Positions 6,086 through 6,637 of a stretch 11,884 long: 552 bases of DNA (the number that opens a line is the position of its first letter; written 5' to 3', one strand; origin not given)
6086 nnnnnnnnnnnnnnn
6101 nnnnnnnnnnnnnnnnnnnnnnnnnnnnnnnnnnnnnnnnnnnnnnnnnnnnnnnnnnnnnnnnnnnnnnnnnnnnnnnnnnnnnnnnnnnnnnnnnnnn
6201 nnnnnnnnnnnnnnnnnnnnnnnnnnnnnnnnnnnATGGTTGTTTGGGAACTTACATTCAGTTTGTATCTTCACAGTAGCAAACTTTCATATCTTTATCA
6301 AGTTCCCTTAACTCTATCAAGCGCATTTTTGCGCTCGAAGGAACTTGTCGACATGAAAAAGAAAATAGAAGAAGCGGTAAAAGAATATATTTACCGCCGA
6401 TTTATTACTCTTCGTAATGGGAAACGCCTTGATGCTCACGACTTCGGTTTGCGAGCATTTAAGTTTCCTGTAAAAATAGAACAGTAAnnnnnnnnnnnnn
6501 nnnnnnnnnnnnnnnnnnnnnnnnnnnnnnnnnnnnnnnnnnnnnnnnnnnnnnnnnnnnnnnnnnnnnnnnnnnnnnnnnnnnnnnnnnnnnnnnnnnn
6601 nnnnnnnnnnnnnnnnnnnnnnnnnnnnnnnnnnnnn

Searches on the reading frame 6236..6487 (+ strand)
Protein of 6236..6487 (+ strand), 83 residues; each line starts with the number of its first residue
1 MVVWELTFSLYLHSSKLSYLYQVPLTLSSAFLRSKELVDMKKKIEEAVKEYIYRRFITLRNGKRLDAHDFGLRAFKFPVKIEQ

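Call 3: search_protein_families(library=pfam, proteins=[window:6236-6487:+], max_evalue=0.1)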
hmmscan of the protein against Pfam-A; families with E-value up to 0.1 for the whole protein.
window:6236-6487:+ (83 aa): 0 families

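Call 34: search_protein_families(library=phrogs, proteins=[window:6236-6487:+], max_evalue=0.01)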
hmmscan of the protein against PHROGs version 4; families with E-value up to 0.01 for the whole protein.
window:6236-6487:+ (83 aa): 1 family
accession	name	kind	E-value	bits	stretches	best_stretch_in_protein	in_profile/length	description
phrog_33859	-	unknown function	0.0054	17.7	0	62-81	36-55/57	-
